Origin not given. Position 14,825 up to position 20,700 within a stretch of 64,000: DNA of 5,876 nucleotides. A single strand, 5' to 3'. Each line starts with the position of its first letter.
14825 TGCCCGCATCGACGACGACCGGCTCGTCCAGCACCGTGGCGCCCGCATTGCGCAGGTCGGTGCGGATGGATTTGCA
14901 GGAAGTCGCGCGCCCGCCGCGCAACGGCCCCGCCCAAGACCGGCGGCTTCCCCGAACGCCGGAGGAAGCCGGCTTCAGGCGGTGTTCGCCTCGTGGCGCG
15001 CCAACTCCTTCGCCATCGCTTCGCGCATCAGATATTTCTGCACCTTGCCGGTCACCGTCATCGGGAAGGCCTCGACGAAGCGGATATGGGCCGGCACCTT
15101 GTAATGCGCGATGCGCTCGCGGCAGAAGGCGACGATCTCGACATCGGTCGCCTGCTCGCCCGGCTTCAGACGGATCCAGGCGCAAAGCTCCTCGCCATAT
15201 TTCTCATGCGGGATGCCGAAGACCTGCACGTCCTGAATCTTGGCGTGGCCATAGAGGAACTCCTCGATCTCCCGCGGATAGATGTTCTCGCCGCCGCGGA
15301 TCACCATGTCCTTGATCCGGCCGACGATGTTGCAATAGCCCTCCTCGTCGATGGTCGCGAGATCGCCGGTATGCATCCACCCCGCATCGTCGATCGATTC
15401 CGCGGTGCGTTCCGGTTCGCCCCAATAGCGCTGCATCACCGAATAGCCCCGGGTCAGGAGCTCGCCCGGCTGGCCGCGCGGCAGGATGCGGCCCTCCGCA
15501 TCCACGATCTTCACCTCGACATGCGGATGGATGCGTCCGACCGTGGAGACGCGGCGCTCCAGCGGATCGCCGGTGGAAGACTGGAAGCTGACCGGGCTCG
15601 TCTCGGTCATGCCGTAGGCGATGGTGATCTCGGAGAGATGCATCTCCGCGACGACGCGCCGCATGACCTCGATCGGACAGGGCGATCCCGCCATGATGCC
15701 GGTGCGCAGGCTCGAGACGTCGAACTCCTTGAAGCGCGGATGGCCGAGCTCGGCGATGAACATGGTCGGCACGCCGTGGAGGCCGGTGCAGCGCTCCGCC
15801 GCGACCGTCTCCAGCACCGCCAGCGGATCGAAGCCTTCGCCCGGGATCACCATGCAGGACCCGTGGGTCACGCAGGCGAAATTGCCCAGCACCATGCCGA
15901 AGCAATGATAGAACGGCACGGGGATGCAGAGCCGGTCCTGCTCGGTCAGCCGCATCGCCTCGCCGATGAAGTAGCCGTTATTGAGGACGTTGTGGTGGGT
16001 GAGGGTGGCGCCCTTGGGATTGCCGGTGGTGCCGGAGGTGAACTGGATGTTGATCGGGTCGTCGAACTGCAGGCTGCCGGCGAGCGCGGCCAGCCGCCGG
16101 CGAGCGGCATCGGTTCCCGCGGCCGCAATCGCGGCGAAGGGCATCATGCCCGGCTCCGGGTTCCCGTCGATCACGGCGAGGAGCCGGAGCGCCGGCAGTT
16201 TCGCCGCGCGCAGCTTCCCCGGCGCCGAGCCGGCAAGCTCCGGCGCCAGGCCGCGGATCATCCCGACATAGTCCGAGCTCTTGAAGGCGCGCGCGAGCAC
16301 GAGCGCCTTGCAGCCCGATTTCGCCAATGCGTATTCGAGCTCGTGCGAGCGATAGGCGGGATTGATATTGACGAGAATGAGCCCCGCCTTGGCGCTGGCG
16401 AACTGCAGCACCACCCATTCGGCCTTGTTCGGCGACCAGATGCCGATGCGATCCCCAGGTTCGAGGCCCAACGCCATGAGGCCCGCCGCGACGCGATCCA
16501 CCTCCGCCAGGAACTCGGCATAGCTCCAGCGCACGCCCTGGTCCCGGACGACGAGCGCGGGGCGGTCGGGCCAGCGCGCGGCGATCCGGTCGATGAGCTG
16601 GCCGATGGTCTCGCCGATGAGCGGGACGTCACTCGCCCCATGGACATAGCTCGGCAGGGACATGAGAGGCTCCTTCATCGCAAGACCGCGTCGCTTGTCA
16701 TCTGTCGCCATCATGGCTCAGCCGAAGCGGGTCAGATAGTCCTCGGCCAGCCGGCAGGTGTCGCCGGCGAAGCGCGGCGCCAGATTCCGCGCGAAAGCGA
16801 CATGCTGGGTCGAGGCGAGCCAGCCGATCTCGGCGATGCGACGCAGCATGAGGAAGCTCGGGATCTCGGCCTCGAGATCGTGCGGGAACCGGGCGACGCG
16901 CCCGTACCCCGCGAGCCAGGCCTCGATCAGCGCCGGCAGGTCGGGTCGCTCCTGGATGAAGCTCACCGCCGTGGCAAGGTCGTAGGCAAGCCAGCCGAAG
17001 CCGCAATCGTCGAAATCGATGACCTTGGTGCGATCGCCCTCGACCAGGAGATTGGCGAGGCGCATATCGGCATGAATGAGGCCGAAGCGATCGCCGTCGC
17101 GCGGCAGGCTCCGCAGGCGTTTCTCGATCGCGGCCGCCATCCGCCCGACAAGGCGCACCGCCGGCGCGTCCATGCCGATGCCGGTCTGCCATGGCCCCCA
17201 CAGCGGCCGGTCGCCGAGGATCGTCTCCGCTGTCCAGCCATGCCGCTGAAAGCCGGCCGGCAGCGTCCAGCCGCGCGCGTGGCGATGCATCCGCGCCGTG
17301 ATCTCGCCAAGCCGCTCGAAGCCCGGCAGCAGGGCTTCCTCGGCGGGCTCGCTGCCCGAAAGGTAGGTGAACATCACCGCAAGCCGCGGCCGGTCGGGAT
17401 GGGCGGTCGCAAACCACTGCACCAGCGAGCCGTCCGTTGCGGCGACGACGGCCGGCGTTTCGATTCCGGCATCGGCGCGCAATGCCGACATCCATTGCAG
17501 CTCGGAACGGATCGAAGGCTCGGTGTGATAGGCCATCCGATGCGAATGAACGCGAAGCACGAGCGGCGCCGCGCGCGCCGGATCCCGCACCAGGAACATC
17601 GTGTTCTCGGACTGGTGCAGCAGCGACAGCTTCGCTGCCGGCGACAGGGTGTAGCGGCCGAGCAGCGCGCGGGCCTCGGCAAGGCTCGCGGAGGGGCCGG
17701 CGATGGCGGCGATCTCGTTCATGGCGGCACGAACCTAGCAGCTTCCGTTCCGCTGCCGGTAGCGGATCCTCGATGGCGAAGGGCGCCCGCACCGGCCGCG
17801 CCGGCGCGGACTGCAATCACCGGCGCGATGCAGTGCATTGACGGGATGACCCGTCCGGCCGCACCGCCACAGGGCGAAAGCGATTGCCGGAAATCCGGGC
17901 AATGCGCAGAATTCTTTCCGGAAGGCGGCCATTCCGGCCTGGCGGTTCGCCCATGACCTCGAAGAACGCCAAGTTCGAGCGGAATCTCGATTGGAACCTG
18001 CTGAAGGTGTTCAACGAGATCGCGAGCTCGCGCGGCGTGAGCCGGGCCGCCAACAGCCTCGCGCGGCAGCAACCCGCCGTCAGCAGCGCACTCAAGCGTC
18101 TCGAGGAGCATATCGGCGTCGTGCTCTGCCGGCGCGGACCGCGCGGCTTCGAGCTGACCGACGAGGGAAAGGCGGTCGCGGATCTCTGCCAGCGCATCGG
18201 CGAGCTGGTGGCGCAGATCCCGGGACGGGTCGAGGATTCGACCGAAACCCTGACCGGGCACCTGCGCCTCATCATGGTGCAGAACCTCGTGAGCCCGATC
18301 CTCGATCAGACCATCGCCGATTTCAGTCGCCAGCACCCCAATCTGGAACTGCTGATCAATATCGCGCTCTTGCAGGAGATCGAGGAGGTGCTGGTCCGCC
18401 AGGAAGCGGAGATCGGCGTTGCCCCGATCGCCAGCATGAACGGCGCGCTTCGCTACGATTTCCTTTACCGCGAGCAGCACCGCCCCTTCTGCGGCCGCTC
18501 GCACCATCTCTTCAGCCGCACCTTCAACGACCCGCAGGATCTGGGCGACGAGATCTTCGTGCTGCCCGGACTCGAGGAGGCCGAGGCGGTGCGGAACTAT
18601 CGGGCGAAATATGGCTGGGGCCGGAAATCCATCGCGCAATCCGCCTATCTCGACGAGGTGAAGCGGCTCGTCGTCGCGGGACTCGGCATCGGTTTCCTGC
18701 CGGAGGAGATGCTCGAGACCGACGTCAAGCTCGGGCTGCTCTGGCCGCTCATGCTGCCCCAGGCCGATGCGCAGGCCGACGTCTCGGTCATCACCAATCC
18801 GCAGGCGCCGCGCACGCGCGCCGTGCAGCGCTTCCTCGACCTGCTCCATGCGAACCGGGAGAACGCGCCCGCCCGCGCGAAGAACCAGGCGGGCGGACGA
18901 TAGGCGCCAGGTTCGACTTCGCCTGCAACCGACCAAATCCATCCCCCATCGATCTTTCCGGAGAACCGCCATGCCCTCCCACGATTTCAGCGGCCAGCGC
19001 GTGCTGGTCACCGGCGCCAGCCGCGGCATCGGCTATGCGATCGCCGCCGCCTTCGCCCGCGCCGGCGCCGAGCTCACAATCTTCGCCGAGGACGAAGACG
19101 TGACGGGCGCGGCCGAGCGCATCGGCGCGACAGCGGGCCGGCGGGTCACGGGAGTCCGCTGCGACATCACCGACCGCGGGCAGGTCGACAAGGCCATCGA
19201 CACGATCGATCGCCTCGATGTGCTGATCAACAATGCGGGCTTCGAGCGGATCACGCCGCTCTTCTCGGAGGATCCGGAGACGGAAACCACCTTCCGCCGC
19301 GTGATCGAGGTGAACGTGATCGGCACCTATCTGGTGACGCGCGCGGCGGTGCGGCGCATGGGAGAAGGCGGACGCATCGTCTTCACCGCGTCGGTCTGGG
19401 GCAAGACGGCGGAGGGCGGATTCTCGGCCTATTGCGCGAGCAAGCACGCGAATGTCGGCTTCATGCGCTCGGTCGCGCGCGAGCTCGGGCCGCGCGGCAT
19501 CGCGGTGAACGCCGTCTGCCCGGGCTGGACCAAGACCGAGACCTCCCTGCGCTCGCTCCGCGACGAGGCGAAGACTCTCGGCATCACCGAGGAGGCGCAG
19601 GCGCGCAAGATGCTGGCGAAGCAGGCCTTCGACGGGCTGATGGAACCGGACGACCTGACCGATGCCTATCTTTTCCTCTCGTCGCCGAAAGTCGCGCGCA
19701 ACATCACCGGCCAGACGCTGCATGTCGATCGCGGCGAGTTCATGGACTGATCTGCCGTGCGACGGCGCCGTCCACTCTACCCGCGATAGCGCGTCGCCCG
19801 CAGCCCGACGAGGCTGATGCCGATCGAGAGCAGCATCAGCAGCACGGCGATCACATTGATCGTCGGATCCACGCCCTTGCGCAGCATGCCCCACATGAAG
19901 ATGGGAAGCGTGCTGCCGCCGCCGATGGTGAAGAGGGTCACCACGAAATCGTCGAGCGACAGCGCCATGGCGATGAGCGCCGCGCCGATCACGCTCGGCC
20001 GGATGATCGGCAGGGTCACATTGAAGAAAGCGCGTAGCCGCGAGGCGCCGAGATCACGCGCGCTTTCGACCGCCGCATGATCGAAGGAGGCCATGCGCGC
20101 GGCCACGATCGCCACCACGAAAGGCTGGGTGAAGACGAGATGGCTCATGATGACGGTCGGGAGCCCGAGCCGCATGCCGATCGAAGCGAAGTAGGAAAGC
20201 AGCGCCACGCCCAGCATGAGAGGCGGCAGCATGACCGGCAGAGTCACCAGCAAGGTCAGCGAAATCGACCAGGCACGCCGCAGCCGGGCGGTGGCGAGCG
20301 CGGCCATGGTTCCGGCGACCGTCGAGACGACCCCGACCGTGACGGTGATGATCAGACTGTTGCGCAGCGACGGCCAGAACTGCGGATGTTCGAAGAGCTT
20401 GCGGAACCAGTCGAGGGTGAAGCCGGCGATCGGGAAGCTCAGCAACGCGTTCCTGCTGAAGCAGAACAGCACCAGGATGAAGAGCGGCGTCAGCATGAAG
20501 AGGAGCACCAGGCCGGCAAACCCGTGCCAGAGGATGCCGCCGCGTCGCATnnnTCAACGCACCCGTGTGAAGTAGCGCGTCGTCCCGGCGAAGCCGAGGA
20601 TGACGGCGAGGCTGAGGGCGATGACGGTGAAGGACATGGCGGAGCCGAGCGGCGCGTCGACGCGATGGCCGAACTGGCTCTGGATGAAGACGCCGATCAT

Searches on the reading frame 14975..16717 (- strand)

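Call 8: search_protein_families(library=pfam, proteins=[window:14975-16717:-], max_evalue=0.01)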
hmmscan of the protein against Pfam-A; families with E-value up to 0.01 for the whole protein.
window:14975-16717:- (580 aa): 2 families
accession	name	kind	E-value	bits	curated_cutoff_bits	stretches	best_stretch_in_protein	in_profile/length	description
PF00501.34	AMP-binding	-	8.3e-98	328.1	29.9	1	43-432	2-384/384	AMP-binding enzyme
PF13193.12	AMP-binding_C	-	1.9e-18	67.6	24.5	1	483-558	1-76/76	AMP-binding enzyme C-terminal domain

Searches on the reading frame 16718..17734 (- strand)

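Call 8: search_protein_families(library=pfam, proteins=[window:16718-17734:-], max_evalue=0.01)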
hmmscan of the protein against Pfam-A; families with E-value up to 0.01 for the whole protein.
window:16718-17734:- (338 aa): 2 families
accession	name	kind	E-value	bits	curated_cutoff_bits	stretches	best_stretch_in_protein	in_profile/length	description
PF01636.29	APH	-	1.8e-27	97.1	23.2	1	40-279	7-231/239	Phosphotransferase enzyme family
PF19974.5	TCAD9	-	0.0027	17.4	40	1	202-254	283-335/429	Ternary complex associated domain 9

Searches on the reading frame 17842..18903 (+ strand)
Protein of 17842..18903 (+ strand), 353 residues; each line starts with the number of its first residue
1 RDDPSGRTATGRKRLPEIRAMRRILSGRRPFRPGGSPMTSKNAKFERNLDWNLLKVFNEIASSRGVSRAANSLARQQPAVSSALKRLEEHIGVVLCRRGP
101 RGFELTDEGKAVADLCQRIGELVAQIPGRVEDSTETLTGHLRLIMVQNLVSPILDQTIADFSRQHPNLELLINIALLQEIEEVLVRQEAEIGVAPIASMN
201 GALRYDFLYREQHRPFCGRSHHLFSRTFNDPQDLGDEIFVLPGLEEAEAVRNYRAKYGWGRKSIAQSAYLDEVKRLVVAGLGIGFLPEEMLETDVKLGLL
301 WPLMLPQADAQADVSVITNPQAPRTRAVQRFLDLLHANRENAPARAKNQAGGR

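Call 8: search_protein_families(library=pfam, proteins=[window:17842-18903:+], max_evalue=0.01)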
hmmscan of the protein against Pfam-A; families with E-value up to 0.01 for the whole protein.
window:17842-18903:+ (353 aa): 2 families
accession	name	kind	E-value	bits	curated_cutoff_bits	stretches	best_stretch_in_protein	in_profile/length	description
PF03466.25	LysR_substrate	-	2.3e-26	93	28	1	136-337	3-206/209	LysR substrate binding domain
PF00126.33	HTH_1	-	5.4e-17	61.9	26.6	1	51-110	1-60/60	Bacterial regulatory helix-turn-helix protein, lysR family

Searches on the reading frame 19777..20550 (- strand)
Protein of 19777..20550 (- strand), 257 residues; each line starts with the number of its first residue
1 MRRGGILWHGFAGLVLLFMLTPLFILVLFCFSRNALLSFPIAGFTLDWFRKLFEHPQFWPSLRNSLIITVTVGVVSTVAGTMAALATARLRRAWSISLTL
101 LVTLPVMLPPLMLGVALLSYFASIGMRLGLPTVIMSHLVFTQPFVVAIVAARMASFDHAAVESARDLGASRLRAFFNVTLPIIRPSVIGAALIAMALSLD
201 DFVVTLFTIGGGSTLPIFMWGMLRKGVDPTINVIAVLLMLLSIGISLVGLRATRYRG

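Call 8: search_protein_families(library=pfam, proteins=[window:19777-20550:-], max_evalue=0.01)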
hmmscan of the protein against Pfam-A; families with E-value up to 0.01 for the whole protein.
window:19777-20550:- (257 aa): 1 family
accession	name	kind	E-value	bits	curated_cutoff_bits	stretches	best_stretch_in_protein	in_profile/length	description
PF00528.27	BPD_transp_1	-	3.3e-12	47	26.4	1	78-248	3-172/184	Binding-protein-dependent transport system inner membrane component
